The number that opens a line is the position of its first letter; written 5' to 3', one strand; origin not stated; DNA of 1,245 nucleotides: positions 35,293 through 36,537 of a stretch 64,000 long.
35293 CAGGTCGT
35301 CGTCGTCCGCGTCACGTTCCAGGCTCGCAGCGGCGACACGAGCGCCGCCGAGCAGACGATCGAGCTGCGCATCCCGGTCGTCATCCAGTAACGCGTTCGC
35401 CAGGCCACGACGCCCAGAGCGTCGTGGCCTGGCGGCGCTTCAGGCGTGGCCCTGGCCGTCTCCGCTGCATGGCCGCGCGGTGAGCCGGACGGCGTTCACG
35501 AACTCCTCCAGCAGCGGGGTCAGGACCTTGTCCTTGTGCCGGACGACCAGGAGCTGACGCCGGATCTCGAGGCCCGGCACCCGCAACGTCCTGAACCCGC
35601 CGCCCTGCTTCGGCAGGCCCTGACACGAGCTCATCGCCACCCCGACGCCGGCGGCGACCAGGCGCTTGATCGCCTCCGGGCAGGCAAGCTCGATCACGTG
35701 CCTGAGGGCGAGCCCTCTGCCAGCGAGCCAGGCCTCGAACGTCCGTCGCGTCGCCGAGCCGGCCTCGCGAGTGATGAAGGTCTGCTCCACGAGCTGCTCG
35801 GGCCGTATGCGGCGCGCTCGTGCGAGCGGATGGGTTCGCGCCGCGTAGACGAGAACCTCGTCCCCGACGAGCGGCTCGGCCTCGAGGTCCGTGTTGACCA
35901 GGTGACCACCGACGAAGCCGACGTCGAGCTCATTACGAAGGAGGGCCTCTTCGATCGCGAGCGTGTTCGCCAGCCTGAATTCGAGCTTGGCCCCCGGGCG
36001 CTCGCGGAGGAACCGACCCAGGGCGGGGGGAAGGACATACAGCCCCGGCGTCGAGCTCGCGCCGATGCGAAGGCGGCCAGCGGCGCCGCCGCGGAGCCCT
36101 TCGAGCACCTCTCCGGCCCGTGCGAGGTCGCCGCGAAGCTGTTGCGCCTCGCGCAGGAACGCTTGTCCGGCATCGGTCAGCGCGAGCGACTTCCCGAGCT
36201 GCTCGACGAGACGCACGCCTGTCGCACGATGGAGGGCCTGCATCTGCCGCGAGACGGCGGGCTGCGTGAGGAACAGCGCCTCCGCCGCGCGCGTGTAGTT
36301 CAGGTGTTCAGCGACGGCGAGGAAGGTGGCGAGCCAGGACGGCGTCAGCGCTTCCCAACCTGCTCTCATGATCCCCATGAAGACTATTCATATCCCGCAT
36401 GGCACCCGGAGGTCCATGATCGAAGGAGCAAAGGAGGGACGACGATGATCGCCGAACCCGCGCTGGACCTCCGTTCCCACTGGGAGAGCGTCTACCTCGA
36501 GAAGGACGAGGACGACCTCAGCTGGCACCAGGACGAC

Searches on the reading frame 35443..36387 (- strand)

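Call 78: search_protein_families(library=pfam, proteins=[window:35443-36387:-], max_evalue=0.001)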
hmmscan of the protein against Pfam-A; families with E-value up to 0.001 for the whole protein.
window:35443-36387:- (315 aa): 2 families
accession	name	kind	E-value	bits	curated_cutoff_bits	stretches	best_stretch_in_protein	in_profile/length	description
PF03466.25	LysR_substrate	-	2.9e-48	164.4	28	1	100-301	2-205/209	LysR substrate binding domain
PF00126.33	HTH_1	-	3.4e-19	69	26.6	1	18-75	3-60/60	Bacterial regulatory helix-turn-helix protein, lysR family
